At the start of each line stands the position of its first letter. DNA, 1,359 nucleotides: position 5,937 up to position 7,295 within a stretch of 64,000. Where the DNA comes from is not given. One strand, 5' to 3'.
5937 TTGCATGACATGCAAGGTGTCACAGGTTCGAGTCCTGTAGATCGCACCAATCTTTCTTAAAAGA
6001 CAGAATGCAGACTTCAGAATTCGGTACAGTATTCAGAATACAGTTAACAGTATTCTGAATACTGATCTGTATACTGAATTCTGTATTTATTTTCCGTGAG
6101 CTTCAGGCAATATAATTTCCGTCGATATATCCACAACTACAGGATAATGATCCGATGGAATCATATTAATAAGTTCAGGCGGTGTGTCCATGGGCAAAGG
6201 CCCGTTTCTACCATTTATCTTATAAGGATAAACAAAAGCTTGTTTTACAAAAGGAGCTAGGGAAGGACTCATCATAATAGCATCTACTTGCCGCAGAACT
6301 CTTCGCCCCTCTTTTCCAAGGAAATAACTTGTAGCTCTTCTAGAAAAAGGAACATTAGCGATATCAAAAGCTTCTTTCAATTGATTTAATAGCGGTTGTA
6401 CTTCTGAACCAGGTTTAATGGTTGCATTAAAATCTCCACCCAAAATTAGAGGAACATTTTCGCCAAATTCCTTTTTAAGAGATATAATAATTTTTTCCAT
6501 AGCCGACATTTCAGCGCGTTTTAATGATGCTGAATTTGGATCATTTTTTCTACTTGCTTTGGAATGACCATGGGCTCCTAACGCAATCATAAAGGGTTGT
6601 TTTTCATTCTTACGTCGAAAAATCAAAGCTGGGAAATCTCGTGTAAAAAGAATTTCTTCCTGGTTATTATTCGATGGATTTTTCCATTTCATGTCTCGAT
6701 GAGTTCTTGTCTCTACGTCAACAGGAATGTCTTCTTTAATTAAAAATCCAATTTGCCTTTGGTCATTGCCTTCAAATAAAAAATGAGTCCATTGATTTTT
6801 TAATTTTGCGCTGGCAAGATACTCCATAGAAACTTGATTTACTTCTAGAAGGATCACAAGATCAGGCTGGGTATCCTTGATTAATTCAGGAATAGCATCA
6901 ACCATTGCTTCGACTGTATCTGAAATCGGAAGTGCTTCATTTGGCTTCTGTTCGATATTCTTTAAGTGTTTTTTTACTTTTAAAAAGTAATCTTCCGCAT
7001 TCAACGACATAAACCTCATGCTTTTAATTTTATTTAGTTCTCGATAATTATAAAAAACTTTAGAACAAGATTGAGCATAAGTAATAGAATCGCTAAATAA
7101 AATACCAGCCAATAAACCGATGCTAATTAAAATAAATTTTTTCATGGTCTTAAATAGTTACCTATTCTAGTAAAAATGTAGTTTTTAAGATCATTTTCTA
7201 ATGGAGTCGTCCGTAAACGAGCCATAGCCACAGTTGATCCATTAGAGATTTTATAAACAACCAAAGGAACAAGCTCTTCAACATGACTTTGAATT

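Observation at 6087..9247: Operon next to tRNA-Val encoding a signal-peptide Toprim-domain protein and a secreted EEP nuclease with a shared post-signal motif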

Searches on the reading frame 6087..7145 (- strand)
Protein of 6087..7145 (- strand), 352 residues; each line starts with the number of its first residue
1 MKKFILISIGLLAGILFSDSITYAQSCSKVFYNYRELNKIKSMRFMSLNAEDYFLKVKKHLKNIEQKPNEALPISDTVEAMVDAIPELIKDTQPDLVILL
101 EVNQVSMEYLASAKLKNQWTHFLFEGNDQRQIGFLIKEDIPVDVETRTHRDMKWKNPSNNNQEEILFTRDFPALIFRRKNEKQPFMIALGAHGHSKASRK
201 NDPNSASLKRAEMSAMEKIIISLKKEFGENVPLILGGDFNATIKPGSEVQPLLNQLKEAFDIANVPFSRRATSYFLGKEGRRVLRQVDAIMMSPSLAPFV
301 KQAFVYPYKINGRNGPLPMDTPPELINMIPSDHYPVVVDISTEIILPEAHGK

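Call 4: search_protein_families(library=pfam, proteins=[window:6087-7145:-], max_evalue=1)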
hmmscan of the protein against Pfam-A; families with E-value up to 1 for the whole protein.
window:6087-7145:- (352 aa): 2 families
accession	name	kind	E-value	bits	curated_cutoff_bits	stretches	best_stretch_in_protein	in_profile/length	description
PF03372.29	Exo_endo_phos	-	2.3e-05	24.7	24.5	1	83-242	20-157/225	Endonuclease/Exonuclease/phosphatase family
PF06925.17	MGDG_synth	-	0.2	12.2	25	1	56-114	52-112/169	Monogalactosyldiacylglycerol (MGDG) synthase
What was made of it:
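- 6087..7145 (-): Gene for the 352-aa exported EEP-fold phosphodiesterase (P0045). Pfam PF03372 at the gathering score (call 4).
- On EEP superfamily (PF03372): 24.7 bits against a cut-off of 24.5 (call 4).
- Checked: The partner reaches the Pfam gathering score for Exo_endo_phos (24.7 vs 24.5) (call 4).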

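Call 5: search_protein_families(library=ncbifam, proteins=[window:6087-7145:-], max_evalue=1)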
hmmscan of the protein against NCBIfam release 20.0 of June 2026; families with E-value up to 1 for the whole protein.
window:6087-7145:- (352 aa): 1 family
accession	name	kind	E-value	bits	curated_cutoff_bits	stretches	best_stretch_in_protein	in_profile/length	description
NF007396.0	PRK09922.1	equivalog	0.03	13.2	385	1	27-123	22-121/361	lipopolysaccharide 1,6-galactosyltransferase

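Call 8: find_homologous_proteins(query=window:6087-7145:-, max_evalue=0.001)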
Query window:6087-7145:- (352 aa): 14 proteins with E <= 0.001 among 3866 candidates.
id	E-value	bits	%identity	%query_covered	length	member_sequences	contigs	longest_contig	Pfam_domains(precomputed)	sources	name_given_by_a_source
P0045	3.3e-231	785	100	100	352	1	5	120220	-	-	-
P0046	2.1e-85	305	46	93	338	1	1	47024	PF03372.30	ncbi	-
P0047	1.5e-58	217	36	98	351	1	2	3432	PF03372.30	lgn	-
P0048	8.4e-35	139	32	90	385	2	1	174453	-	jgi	jgi:hypothetical protein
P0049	8.3e-25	106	30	87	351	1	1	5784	PF03372.30,PF19580.6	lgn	-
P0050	1.9e-23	102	30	97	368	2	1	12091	PF03372.30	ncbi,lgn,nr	ncbi:MAG: endonuclease/exonuclease/phosphatase family protein [Bdellovibrionaceae bacterium]|nr:endo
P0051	2.6e-20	91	26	91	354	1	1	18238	PF03372.30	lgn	-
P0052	1.4e-18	86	28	85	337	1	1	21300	PF03372.30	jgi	-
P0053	5.0e-18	84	27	85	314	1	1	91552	-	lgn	-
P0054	1.8e-14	72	24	88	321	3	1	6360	PF03372.30,PF19580.6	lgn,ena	-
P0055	4.0e-14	71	28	73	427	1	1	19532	-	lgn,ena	-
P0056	7.3e-14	70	26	85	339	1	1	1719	-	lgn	-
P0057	3.4e-13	68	25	84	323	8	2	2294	-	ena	-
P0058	4.4e-12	64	25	83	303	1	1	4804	-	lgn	-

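Call 27: find_encoding_contigs(protein=P0048, flank=8000, max_places=2)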
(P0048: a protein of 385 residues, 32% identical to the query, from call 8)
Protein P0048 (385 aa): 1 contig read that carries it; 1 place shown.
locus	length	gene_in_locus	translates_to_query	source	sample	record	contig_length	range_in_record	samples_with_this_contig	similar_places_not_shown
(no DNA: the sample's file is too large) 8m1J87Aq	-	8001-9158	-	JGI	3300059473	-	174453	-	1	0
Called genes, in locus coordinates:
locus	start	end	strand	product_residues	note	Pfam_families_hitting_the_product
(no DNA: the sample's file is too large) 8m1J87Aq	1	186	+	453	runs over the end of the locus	PF04052:TolB_N, PF26549:Tricorn_N (weak), PF26550:Tricorn_2nd, PF07676:PD40 (weak), PF26549:Tricorn_N, PF07676:PD40, PF26549:Tricorn_N, PF07676:PD40, +5 more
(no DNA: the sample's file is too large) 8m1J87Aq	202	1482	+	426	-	PF00108:Thiolase_N, PF02803:Thiolase_C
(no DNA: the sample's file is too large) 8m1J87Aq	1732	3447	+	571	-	PF01590:GAF, PF13185:GAF_2, PF07724:AAA_2 (faint), PF00158:Sigma54_activat, PF14532:Sigma54_activ_2, PF07728:AAA_5, PF25601:AAA_lid_14, PF02954:HTH_8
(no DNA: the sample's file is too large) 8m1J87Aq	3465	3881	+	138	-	-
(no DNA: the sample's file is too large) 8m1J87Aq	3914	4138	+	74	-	-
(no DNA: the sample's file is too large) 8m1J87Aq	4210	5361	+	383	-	PF00266:Aminotran_5, PF00155:Aminotran_1_2 (weak)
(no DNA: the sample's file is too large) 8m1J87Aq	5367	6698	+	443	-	PF00709:Adenylsucc_synt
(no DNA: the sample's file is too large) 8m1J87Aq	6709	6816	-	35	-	-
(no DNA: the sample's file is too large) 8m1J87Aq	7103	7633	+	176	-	-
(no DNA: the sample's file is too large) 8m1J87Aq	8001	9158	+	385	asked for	-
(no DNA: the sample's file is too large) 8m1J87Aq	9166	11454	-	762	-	-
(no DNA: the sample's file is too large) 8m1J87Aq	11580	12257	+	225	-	PF03741:TerC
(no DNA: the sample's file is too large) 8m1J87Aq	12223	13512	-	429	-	PF00512:HisKA, PF02518:HATPase_c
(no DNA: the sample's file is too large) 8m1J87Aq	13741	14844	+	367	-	PF00027:cNMP_binding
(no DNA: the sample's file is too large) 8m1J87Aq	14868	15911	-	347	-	PF00483:NTP_transferase, PF12804:NTP_transf_3 (weak), PF22640:ManC_GMP_beta-helix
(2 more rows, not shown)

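Call 28: find_encoding_contigs(protein=P0050, flank=8000, max_places=2)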
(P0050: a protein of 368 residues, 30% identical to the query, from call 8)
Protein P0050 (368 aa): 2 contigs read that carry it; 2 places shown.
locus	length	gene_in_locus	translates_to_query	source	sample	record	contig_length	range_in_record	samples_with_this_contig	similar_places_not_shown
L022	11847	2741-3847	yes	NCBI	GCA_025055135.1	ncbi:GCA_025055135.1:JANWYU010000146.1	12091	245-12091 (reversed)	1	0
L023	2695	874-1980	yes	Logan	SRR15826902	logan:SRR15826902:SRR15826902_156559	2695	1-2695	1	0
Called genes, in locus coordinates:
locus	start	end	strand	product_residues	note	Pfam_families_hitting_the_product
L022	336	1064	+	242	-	PF20560:MotA_N (weak), PF01618:MotA_ExbB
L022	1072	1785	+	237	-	PF13677:MotB_plug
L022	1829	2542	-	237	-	-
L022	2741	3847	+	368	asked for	PF03372:Exo_endo_phos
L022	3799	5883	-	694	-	PF22745:Nlig-Ia, PF01653:DNA_ligase_aden, PF03120:OB_DNA_ligase, PF03119:DNA_ligase_ZBD (weak), PF12826:HHH_2, PF14520:HHH_5 (weak), PF00533:BRCT, PF12738:PTCB-BRCT (weak), +1 more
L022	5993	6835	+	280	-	PF00929:RNase_T, PF16473:Rv2179c-like (faint)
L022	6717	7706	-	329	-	PF01252:Peptidase_A8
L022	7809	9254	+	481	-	PF02113:Peptidase_S13, PF13354:Beta-lactamase2 (faint)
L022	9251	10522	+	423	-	PF01464:SLT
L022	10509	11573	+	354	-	PF01636:APH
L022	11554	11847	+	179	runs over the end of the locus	PF00483:NTP_transferase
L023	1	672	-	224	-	?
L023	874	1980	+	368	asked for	PF03372:Exo_endo_phos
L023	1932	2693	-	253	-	?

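Call 29: find_encoding_contigs(protein=P0051, flank=8000, max_places=2)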
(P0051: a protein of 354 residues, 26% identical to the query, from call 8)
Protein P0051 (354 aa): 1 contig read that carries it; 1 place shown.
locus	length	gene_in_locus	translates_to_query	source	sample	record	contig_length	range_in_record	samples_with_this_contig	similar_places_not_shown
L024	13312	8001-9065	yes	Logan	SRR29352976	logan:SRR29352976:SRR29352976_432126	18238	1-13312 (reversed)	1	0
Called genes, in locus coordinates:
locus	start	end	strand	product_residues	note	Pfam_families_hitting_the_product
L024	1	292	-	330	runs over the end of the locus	PF18288:FAA_hydro_N_2, PF01557:FAA_hydrolase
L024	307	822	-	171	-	PF13568:OMP_b-brl_2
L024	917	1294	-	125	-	PF00571:CBS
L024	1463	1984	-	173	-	PF00156:Pribosyltran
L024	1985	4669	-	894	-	PF00133:tRNA-synt_1, PF09334:tRNA-synt_1g (weak), PF13603:tRNA-synt_1_2 (weak), PF09334:tRNA-synt_1g, PF01406:tRNA-synt_1e (weak), PF08264:Anticodon_1, PF10458:Val_tRNA-synt_C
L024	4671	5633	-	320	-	-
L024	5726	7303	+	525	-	PF00083:Sugar_tr, PF06779:MFS_4 (faint), PF07690:MFS_1, PF12832:MFS_1_like, PF05977:MFS_3 (faint), PF07690:MFS_1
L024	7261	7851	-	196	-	PF02545:Maf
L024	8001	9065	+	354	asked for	PF03372:Exo_endo_phos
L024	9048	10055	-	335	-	-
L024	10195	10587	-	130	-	PF00380:Ribosomal_S9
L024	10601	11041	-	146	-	PF00572:Ribosomal_L13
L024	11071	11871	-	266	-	PF01416:PseudoU_synth_1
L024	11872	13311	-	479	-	?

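Call 37: search_solved_structures(query=A2, max_evalue=1)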
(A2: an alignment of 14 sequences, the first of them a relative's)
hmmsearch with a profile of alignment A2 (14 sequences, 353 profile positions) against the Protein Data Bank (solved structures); distinct sequences matched with E-value up to 1: 39.
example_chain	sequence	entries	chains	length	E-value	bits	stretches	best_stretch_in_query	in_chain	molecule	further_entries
4c1r_A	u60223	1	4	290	5.8e-08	35.5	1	216-346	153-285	MANNOSYL-6-PHOSPHATASE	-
3mpr_A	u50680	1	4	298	8.8e-08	34.9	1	216-344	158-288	Putative endonuclease/exonuclease/phosphatase family protein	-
6bt1_A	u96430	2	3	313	1.2e-06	31.2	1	185-345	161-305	Nocturnin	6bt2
6mal_A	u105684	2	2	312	1.2e-06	31.2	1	185-345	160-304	Nocturnin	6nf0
3g6s_A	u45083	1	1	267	1.2e-06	31.1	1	216-298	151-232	Putative endonuclease/exonuclease/phosphatase family protein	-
3i5v_A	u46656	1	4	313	1.3e-06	31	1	170-339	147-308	Beta-hemolysin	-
3i41_A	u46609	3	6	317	1.5e-06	30.9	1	170-301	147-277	Beta-hemolysin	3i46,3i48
3k55_A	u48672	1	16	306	3.2e-06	29.8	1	170-299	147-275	Beta-hemolysin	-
3l1w_A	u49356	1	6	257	4.4e-06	29.3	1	211-295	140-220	Uncharacterized protein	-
1zwx_A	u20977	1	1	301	2.4e-05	26.9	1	168-340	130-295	sphingomyelinase-c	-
9sf8_A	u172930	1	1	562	2.6e-05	26.8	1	185-301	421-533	Endonuclease/exonuclease/phosphatase domain-containing protein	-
9sf9_A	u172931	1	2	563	8.9e-05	25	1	185-301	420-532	Endonuclease/exonuclease/phosphatase domain-containing protein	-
4fva_A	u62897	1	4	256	0.00025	23.6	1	78-103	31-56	5'-tyrosyl-DNA phosphodiesterase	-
2v0r_A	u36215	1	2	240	0.00037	23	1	217-310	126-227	LTX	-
4f1i_A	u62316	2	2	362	0.00082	21.8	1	78-103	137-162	5'-tyrosyl-DNA phosphodiesterase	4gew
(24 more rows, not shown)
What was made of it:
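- On TDP2 (5'-tyrosyl-DNA phosphodiesterase) subfamily: Sequence profiles favour other subfamilies (call 37).
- Its best sequence-profile matches in PDB are a mannosyl-6-phosphatase and sphingomyelinases (call 37). The EEP profile's best PDB sequence matches are a mannosyl-6-phosphatase, nocturnin and beta-hemolysin/sphingomyelinase (call 37).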

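Call 51: search_protein_families(library=padloc, proteins=[P0045], max_evalue=0.01)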
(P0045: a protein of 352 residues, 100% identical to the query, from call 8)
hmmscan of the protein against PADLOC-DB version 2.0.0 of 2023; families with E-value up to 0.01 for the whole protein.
P0045 (352 aa): 1 family
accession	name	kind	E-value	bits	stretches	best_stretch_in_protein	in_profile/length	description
PDLC03795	RTasSLATT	-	0.00021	18.9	1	4-54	65-114/183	DRT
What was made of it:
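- On OLD-family / Gabija-type Toprim nucleases: No ATPase domain in Pfam or PADLOC (calls 4, 51).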

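Call 52: search_protein_families(library=phrogs, proteins=[P0045], max_evalue=0.01)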
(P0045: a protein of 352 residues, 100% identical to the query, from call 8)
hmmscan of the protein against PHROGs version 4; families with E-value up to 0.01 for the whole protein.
P0045 (352 aa): 0 families

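Call 53: predict_structure(alignment_id=A2)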
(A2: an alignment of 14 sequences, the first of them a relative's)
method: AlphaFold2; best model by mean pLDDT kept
length: 352 residues; sequences in the alignment: 14
mean_pLDDT: 86.9   pTM: 0.84
mean pLDDT of the five models: 86.9, 85.3, 84.7, 84.4, 83.0
residues with pLDDT >= 90: 220; 70-90: 85; 50-70: 33; < 50: 14
segments of 3 or more residues with pLDDT < 50: 21-29, 198-200
pLDDT, mean of each block of 10 residues (from residue 1): 68 59 46 80 97 91 72 66 93 97 96 95 94 96 95 91 92 94 95 70 77 97 97 97 92 98 93 83 90 97 92 75 81 96 91 79
secondary structure, 60 per line:
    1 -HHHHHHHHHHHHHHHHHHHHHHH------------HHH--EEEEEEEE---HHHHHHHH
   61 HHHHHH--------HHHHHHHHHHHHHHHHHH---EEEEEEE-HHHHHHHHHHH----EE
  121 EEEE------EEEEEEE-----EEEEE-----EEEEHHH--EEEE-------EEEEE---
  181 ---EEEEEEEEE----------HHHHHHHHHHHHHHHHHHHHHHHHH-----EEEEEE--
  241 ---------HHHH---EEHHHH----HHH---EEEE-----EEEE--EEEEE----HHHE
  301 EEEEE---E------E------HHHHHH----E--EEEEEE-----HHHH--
elements in order: H2-24 E42-49 H53-66 H75-92 E96-102 H104-114 E119-124 E131-137 E143-147 E153-156 E162-165 E173-177 E184-192 H203-227 E233-238 H250-253 H259-262 E273-276 E282-285 E288-292 E300-305 H323-328 E336-341 H347-350
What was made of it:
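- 6087..7145 (-): AF2 pLDDT 86.9 (call 53).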

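Call 55: fold_search(model_id=the predicted structure, library=pdb)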
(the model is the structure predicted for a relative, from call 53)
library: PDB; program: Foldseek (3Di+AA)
matches with E <= 10: 739; with E <= 0.001: 223
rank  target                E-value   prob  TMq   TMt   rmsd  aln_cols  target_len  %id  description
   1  4f1i                  5.7e-15  1.00  0.55  0.59  13.7       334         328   13  Crystal structure of SeMet TDP2 from Caenorhabditis elegans (released 2012-10-31)
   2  4gew                  6.8e-15  1.00  0.55  0.59  13.8       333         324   14  Crystal structure of TDP2 from C. elegans (released 2012-10-31)
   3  4fva_D                8.2e-15  1.00  0.56  0.77   4.7       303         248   14  Crystal structure of truncated Caenorhabditis elegans TDP2 (released 2012-10-31)
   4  4fva_B                8.7e-15  1.00  0.56  0.76   4.3       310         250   15  Crystal structure of truncated Caenorhabditis elegans TDP2 (released 2012-10-31)
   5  4fva_C                1.8e-14  1.00  0.56  0.76   4.4       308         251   15  Crystal structure of truncated Caenorhabditis elegans TDP2 (released 2012-10-31)
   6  4fva_A                2.0e-14  1.00  0.56  0.77   5.2       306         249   14  Crystal structure of truncated Caenorhabditis elegans TDP2 (released 2012-10-31)
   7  6nf0                  2.2e-14  1.00  0.53  0.61   6.6       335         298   16  Nocturnin with bound NADPH substrate (released 2019-05-01)
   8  4gz2_B                3.3e-14  1.00  0.53  0.74   5.5       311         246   14  Mus Musculus Tdp2 excluded ssDNA complex (released 2012-10-31)
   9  4gyz_B                3.3e-14  1.00  0.52  0.70   6.0       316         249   12  Mus Musculus Tdp2 Bound to dAMP and Mg2+ (released 2012-10-31)
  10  6bt1                  4.5e-14  1.00  0.56  0.66   6.2       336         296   16  Structure of the human Nocturnin catalytic domain (released 2018-05-16)
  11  5ink_A                6.9e-14  1.00  0.53  0.71   5.6       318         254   12  Mouse Tdp2 reaction product (5'-phosphorylated DNA)-abasic/THF-Mg2+ complex (released 2016-04-27)
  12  4gyz_E                7.8e-14  1.00  0.51  0.70   6.2       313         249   13  Mus Musculus Tdp2 Bound to dAMP and Mg2+ (released 2012-10-31)
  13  3g6s                  9.4e-14  1.00  0.51  0.67   6.3       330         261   17  Crystal structure of the endonuclease/exonuclease/phosphatase (BVU_0621) from Bacteroides vulgatus. Northeast Structural (released 2009-02-17)
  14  6mal                  1.1e-13  1.00  0.56  0.64   5.9       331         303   16  Structure of human Nocturnin C-terminal domain (released 2018-09-05)
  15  5ht2_A                1.4e-13  1.00  0.52  0.69   5.6       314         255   11  Mouse Tdp2 reaction product (5'-phosphorylated DNA)-Mg2+ complex with 1-N6-etheno-adenine (released 2016-04-27)
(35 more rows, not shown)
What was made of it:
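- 6087..7145 (-): Foldseek top hits TDP2, nocturnin, CNOT6L, LINE-1 EN (call 55).
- On EEP superfamily (PF03372): 223 PDB fold matches at E<=1e-3, all 50 listed being EEP-fold enzymes (call 55).
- On TDP2 (5'-tyrosyl-DNA phosphodiesterase) subfamily: Identity is 11-17% (call 55).
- Nocturnin is among the best fold matches (call 55). TDP2, CNOT6L and LINE-1 endonuclease dominate the fold matches (call 55).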

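Call 70: find_encoding_contigs(protein=P0047, flank=6000, max_places=2)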
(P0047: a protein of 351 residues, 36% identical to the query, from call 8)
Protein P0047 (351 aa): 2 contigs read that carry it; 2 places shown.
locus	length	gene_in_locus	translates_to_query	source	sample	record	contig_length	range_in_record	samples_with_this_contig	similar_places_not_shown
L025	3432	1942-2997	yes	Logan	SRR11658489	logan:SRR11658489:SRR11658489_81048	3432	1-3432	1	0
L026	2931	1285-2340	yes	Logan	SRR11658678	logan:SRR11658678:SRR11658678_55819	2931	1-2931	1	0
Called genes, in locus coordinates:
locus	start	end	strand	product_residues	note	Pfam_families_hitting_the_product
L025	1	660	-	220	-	?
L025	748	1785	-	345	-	-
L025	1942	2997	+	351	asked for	PF03372:Exo_endo_phos (weak)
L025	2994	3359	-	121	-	PF00462:Glutaredoxin (weak), PF03960:ArsC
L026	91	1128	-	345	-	-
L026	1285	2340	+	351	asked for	PF03372:Exo_endo_phos (weak)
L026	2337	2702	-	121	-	PF00462:Glutaredoxin (weak), PF03960:ArsC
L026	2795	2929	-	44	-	?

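Call 75: search_protein_families(library=pfam, proteins=[L025:748-1785:-], max_evalue=0.1)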
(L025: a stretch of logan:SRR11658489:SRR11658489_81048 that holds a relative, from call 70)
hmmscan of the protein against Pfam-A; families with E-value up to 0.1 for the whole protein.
L025:748-1785:- (345 aa): 0 families

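Call 80: search_protein_families(library=pfam, proteins=[L025:748-1737:-], max_evalue=0.1)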
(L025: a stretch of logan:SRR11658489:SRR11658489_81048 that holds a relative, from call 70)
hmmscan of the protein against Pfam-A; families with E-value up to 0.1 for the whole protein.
L025:748-1737:- (329 aa): 0 families
